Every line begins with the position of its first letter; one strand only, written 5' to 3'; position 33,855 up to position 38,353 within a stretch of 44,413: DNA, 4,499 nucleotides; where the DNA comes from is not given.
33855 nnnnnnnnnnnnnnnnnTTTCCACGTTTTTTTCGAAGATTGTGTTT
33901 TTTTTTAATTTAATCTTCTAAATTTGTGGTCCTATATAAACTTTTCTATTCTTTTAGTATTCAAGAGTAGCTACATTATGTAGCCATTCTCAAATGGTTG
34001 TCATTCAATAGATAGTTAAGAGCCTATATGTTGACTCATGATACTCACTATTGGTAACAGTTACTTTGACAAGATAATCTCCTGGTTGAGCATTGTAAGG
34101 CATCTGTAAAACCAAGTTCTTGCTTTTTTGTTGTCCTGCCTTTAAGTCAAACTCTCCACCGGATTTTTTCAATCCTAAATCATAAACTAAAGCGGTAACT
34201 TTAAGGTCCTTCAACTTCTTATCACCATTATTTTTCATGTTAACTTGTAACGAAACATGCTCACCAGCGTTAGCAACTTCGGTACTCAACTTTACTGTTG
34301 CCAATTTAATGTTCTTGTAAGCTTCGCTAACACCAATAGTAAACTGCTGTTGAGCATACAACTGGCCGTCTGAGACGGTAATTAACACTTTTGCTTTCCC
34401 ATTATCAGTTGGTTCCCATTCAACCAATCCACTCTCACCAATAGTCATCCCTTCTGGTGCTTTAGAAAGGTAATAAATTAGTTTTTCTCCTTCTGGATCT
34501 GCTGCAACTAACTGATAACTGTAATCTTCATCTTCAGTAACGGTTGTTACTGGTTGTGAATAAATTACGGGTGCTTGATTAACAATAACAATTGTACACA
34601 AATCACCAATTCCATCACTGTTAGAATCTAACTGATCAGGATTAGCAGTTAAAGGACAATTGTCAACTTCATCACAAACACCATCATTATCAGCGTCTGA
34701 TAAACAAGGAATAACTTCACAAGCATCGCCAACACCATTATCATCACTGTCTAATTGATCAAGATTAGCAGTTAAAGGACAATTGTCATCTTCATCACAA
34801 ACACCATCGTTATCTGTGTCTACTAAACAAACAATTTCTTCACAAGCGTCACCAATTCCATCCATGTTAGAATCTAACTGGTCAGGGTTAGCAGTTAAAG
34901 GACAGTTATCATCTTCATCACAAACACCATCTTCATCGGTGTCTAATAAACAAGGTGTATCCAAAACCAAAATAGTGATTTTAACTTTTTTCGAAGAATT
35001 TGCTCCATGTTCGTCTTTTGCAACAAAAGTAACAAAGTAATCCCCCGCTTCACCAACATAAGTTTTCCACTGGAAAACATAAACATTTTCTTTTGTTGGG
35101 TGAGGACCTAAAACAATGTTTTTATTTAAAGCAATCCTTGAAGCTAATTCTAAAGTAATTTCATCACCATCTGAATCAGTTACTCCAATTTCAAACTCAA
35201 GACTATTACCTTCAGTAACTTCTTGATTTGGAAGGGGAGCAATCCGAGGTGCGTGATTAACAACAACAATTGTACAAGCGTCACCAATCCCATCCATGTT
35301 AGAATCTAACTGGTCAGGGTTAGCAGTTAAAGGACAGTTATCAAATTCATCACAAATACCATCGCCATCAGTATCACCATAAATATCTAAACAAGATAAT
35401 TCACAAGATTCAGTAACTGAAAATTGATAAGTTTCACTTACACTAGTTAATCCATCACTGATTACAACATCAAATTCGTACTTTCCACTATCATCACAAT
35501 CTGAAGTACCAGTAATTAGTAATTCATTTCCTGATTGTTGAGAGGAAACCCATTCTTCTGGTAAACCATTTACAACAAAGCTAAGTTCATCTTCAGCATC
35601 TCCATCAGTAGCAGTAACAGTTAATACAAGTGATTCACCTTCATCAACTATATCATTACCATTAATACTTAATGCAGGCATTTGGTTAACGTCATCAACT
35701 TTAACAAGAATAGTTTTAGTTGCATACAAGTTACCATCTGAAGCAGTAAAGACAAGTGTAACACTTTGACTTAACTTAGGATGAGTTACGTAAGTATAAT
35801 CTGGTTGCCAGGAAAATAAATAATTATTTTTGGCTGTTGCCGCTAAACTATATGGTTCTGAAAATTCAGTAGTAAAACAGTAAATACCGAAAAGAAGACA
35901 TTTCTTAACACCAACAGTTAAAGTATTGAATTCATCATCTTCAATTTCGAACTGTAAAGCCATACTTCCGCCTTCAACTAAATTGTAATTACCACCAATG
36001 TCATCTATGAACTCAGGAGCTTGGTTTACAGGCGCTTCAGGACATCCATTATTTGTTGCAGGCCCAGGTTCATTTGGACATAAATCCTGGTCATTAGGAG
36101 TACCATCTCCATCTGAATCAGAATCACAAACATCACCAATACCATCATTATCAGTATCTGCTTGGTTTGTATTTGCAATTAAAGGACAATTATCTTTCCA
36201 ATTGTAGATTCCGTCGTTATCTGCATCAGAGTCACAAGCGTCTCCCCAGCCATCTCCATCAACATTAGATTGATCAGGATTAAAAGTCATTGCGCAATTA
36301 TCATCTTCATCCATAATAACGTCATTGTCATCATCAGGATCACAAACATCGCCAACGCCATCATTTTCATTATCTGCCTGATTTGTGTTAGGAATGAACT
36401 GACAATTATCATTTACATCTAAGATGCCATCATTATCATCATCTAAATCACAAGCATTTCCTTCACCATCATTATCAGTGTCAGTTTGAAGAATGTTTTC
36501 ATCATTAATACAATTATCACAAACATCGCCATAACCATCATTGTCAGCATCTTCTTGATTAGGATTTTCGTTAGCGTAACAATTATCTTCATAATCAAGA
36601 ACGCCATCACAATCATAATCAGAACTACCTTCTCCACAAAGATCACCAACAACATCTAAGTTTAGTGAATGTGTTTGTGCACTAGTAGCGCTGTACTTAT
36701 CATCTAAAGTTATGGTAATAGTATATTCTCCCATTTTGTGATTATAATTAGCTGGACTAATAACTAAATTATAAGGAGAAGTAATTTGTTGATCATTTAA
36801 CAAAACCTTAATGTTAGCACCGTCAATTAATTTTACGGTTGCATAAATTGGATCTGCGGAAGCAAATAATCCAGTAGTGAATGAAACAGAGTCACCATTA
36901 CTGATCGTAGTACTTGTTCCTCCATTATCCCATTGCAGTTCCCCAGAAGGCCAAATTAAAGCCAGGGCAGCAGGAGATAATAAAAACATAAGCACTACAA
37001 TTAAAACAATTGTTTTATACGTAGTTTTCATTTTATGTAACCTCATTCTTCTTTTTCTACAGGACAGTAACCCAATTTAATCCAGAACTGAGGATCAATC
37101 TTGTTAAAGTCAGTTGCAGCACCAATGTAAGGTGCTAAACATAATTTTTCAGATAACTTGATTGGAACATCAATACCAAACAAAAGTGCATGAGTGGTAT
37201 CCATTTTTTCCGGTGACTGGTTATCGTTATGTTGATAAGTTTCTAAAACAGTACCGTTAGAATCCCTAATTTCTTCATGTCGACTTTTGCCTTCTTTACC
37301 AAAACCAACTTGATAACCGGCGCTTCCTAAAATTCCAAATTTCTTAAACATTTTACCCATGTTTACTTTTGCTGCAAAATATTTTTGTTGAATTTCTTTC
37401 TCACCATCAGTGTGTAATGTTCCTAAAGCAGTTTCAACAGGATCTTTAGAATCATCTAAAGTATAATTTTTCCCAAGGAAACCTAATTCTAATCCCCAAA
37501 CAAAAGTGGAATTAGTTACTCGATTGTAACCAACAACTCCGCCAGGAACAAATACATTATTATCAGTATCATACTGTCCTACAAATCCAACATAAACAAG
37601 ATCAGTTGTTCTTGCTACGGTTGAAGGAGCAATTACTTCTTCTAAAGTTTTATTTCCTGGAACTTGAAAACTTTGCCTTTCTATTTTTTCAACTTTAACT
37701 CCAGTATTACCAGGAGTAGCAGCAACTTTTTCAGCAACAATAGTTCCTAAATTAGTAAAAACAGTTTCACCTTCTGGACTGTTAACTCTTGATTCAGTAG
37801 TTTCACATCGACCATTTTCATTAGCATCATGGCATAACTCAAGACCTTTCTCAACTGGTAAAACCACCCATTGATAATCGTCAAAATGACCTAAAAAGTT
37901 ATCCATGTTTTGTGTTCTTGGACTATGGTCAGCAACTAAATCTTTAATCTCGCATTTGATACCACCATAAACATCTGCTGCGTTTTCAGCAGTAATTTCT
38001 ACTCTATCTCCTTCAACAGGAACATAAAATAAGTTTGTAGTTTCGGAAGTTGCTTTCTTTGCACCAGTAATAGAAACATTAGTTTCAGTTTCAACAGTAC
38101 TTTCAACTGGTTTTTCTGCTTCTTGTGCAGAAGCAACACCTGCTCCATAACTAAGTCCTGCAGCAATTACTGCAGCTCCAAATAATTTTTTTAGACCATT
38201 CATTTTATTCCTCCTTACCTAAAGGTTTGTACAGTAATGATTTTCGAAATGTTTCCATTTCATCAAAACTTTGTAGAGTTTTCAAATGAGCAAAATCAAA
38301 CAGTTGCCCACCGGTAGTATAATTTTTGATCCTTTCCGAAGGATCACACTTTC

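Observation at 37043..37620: Candidate 8-stranded OMP-type beta-barrel encoded by an archaeon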

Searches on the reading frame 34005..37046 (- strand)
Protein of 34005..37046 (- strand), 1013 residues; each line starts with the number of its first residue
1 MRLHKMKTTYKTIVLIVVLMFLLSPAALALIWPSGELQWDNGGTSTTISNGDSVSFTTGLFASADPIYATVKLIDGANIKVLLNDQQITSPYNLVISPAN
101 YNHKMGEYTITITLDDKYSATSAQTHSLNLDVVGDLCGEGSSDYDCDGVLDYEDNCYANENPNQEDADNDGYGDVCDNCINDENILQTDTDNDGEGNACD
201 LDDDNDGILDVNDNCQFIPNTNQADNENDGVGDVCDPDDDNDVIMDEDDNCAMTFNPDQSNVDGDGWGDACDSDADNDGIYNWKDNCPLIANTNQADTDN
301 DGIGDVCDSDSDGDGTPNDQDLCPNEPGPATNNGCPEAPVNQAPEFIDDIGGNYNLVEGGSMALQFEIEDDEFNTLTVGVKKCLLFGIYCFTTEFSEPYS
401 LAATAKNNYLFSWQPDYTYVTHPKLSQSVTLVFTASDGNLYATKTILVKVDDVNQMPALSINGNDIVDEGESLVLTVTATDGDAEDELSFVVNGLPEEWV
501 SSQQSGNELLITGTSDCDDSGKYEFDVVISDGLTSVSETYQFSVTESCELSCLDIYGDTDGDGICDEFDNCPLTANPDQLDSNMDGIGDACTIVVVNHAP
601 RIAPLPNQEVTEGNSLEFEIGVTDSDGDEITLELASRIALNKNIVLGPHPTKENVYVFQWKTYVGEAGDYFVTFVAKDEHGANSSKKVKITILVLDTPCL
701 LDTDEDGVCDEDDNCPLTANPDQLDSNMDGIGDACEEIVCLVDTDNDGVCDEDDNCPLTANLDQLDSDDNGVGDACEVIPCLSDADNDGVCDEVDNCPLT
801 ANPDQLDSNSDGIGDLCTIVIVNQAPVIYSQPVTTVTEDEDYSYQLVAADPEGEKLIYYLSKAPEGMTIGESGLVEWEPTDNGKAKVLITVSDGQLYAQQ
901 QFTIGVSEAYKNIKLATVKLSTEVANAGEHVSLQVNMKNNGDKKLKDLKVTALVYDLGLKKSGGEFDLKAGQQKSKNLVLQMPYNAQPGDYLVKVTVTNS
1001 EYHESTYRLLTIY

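Call 6: search_protein_families(library=pfam, proteins=[window:34005-37046:-], max_evalue=0.01)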
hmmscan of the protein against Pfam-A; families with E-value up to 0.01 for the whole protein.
window:34005-37046:- (1013 aa): 8 families
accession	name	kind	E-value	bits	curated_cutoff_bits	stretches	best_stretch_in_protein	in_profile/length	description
PF02412.23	TSP_3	-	4.7e-72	237.8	25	9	263-295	4-36/36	Thrombospondin type 3 repeat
PF05345.18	He_PIG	-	3.4e-16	59.9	24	1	825-906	1-95/96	Putative Ig domain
PF17963.7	Big_9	-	1.8e-12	48.4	23.6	2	823-904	1-88/89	Bacterial Ig domain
PF10633.15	NPCBM_assoc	-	2.4e-06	28.1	24.4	1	926-998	2-76/78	NPCBM-associated, NEW3 domain of alpha-galactosidase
PF00801.26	PKD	-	9.9e-06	25.9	23.5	0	918-1002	4-70/80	PKD domain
PF18911.6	PKD_4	-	1.1e-05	25.8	27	0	666-691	58-84/85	PKD domain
PF15418.12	DUF4625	-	8.1e-05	23.3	27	0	918-1000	37-117/131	Domain of unknown function (DUF4625)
PF18981.6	InlK_D3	-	0.00048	20.6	25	0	664-692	46-73/75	Internalin K domain (D3/D4)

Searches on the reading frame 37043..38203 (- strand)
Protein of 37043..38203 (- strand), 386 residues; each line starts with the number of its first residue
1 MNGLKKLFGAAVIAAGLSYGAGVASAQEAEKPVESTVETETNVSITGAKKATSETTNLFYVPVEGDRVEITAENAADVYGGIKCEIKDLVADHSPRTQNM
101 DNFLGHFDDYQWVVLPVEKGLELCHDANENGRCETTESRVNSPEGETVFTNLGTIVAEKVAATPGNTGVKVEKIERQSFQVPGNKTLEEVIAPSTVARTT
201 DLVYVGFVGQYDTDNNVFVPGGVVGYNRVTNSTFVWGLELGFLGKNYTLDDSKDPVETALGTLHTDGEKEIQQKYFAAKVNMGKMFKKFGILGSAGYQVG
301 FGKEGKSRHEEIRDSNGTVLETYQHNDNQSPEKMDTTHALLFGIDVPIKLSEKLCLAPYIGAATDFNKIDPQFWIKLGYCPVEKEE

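Call 6: search_protein_families(library=pfam, proteins=[window:37043-38203:-], max_evalue=0.01)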
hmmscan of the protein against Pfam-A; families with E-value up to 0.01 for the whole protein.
window:37043-38203:- (386 aa): 0 families

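Call 8: search_protein_families(library=ncbifam, proteins=[window:37043-38203:-], max_evalue=0.01)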
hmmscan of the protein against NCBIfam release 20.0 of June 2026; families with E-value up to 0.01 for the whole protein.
window:37043-38203:- (386 aa): 0 families

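Call 9: find_homologous_proteins(query=window:37043-38203:-, max_evalue=0.001)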
Query window:37043-38203:- (386 aa): 3 proteins with E <= 0.001 among 5283 candidates.
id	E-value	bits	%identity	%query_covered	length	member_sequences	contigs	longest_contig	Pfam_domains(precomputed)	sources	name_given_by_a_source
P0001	9.8e-254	859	98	100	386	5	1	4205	-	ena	-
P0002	1.7e-223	760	86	100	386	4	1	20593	-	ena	-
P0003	6.4e-220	748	85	100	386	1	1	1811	-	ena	-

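Call 15: search_solved_structures(query=A1, max_evalue=10)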
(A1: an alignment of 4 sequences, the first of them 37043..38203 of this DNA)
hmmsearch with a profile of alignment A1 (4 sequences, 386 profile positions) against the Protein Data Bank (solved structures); distinct sequences matched with E-value up to 10: 0.

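Call 18: find_encoding_contigs(protein=P0002, flank=10000, max_places=4)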
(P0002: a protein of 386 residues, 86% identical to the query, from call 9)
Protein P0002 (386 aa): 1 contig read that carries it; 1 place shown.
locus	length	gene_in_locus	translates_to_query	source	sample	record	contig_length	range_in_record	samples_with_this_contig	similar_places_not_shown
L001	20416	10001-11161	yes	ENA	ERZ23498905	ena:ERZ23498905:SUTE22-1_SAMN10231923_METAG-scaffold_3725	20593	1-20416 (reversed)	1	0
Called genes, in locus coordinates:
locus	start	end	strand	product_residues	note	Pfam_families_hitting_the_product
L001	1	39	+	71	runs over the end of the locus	?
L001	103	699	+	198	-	PF00149:Metallophos, PF12850:Metallophos_2, PF14582:Metallophos_3 (faint)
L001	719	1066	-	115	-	-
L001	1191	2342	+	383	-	PF01136:Peptidase_U32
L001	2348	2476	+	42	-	-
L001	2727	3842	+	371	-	PF02005:TRM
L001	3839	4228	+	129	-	PF01641:SelR, PF24046:At4g08330 (faint)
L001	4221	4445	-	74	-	-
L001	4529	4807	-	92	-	PF00736:EF1_GNE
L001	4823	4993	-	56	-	PF07754:Ribosomal_aS21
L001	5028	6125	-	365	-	PF01137:RTC, PF05189:RTC_insert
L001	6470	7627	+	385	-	PF01490:Aa_trans, PF03222:Trp_Tyr_perm, PF13520:AA_permease_2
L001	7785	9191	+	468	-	-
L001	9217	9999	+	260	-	-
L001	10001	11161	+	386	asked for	-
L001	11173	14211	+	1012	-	PF02412:TSP_3, PF05345:He_PIG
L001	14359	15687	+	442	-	PF10633:NPCBM_assoc (faint)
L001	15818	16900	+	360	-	PF01266:DAO (faint), PF01494:FAD_binding_3, PF02558:ApbA (faint), PF03486:HI0933_like (faint), PF13450:NAD_binding_8 (weak)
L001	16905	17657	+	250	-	-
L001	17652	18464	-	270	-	-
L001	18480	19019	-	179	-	-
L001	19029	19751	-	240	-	-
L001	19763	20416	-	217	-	?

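Call 20: search_protein_representatives(alignment_id=A1)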
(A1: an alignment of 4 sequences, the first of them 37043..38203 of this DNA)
Query: 4 sequences, 386 profile positions. Proteins with E-value up to 0.001 (for the whole library): 5; up to 1e-10: 4; up to 1e-30: 1. The best 5 are listed.
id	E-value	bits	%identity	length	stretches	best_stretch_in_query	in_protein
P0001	3.2e-259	875.7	-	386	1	1-386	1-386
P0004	3.8e-15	72.3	-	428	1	39-194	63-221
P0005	1.4e-14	70.4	-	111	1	285-386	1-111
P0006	2.9e-13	66.1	-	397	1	30-381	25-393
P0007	4.8e-04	35.8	-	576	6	7-52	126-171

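Call 22: predict_structure(alignment_id=A1)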
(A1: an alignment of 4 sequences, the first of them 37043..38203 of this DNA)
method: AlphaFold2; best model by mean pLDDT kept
length: 386 residues; sequences in the alignment: 4
mean_pLDDT: 27.8   pTM: 0.17
mean pLDDT of the five models: 27.8, 27.2, 26.8, 26.7, 26.5
residues with pLDDT >= 90: 0; 70-90: 0; 50-70: 0; < 50: 386
segments of 3 or more residues with pLDDT < 50: 1-386
pLDDT, mean of each block of 10 residues (from residue 1): 29 27 26 30 33 32 29 29 28 26 30 25 27 26 24 24 25 24 29 24 25 28 27 27 26 27 30 34 34 27 29 35 31 25 27 27 27 27 23
secondary structure, 60 per line:
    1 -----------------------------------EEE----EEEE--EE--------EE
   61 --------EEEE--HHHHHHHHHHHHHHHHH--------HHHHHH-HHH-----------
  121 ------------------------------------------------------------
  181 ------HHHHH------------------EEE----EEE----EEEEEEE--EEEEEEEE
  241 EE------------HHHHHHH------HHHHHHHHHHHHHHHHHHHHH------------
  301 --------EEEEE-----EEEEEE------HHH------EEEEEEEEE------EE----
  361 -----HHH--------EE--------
elements in order: E36-38 E43-46 E69-72 H75-91 H100-105 H187-191 E210-212 E217-219 E224-230 E233-242 H255-261 H268-288 E309-313 E319-324 E340-348

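Call 24: find_homologous_proteins(query=A2, max_evalue=0.01)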
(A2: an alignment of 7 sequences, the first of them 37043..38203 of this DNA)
Query A2 (7 sequences) (386 aa, profile of the alignment): 4 proteins with E <= 0.01 among 8000 candidates.
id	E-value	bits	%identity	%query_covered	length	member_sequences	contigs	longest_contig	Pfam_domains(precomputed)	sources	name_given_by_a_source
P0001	2.0e-191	655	98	100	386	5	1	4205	-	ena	-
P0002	6.2e-189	646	86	100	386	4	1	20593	-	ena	-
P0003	8.3e-188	643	85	100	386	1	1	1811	-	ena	-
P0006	2.7e-175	601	26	56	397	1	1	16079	-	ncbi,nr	ncbi:hypothetical protein HZC32_02805 [Candidatus Woesearchaeota archaeon]|nr:hypothetical protein [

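Call 26: search_protein_families(library=pfam, alignment_id=A2, max_evalue=10)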
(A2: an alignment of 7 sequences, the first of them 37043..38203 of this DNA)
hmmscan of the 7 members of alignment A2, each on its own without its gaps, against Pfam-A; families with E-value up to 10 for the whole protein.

A. member 1, window:37043-38203:- (386 aa): 1 family
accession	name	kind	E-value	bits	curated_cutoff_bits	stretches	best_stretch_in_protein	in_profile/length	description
PF17658.6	DUF5520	-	0.057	13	32.9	1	301-385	9-89/342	Family of unknown function (DUF5520)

B. families by the number of members that match (of 7 scanned): 3 families
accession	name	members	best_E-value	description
PF17658.6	DUF5520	2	0.033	Family of unknown function (DUF5520)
PF04209.19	HgmA_C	1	0.032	Homogentisate 1,2-dioxygenase C-terminal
PF23659.1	UFL1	1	0.057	E3 UFM1-protein ligase 1-like domain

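Call 28: find_related_loci(query=window:37043-38203:-, collection=genome_contigs, flank=10000)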
Query window:37043-38203:- (386 aa) in genome_contigs; peptide patterns used: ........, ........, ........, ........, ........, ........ (x = any residue, [..] = any of these).
91 stretches matched a pattern; 1 encode a relative of the query (tblastn E <= 1e-3); 1 distinct loci.
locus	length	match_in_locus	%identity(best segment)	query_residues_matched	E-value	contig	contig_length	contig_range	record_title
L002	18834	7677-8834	87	1-386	0e+0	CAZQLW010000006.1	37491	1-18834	MAG TPA_asm: uncultured Methanosarcinales archaeon isolate SRP077602_co2_353 genome assembly, contig: NODE_1645_length_3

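Call 29: find_encoding_contigs(protein=P0006, flank=10000, max_places=4)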
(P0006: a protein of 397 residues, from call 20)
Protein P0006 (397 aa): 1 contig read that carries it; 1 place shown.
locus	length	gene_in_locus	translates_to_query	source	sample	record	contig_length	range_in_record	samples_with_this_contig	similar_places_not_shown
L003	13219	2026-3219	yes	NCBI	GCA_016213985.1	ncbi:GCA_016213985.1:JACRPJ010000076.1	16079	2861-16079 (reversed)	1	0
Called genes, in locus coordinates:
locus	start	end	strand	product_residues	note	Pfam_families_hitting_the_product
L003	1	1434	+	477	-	?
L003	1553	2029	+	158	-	-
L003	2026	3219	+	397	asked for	-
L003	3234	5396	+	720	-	PF17963:Big_9 (faint), PF22352:K319L-like_PKD (faint), PF00801:PKD, PF18911:PKD_4, PF05345:He_PIG (weak)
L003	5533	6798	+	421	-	PF11614:FixG_C (faint), PF10633:NPCBM_assoc (weak)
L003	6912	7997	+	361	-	PF01266:DAO (faint), PF01494:FAD_binding_3 (faint), PF13450:NAD_binding_8 (weak)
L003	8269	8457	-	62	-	-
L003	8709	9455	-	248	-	-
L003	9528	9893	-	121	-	-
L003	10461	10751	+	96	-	PF12710:HAD (weak)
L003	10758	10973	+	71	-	-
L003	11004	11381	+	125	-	-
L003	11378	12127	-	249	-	-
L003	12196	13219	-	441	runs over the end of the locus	-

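Call 68: find_related_loci(query=A7, collection=metagenome_contigs, flank=10000)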
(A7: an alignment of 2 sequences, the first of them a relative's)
Query A7 (397 aa) in metagenome_contigs; peptide patterns used: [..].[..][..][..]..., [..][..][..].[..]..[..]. (x = any residue, [..] = any of these).
160 stretches matched a pattern, but none encodes a relative of the query by tblastn (E <= 1e-3).

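Call 69: find_related_loci(query=window:37046-38203:-, collection=viral_contigs, flank=5000)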
Query window:37046-38203:- (386 aa) in viral_contigs; peptide patterns used: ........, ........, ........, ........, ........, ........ (x = any residue, [..] = any of these).
15 stretches matched a pattern, but none encodes a relative of the query by tblastn (E <= 1e-3).

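Call 77: find_encoding_contigs(protein=window:37043-38203:-, flank=2000, max_places=10)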
Protein window:37043-38203:- (386 aa): 7 contigs read that carry it; 6 places shown.
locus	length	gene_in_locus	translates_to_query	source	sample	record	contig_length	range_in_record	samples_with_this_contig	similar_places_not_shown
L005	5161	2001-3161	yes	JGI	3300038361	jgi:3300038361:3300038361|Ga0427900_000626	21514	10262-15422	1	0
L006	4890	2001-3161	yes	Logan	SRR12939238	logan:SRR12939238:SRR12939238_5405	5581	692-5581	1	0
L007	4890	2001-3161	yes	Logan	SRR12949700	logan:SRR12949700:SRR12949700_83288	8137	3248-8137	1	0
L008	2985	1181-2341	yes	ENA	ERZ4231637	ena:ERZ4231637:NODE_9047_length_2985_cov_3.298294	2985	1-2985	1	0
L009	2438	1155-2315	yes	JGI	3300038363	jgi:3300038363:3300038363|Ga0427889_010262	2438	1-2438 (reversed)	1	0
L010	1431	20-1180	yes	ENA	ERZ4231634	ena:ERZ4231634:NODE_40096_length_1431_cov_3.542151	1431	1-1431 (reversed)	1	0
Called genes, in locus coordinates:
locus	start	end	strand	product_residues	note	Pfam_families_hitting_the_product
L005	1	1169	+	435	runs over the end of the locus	-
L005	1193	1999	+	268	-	-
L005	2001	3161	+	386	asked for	-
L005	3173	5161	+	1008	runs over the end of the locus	PF00801:PKD (faint), PF18911:PKD_4 (faint), PF02412:TSP_3, PF10633:NPCBM_assoc (faint), PF02412:TSP_3, PF17963:Big_9 (weak), PF05345:He_PIG (weak)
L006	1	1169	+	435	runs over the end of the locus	-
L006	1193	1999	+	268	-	-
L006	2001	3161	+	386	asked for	-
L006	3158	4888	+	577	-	?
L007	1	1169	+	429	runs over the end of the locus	-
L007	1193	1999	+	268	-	-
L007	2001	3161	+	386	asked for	-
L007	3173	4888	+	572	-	?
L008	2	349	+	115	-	?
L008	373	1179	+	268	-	-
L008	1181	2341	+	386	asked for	-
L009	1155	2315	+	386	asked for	-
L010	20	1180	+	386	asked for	-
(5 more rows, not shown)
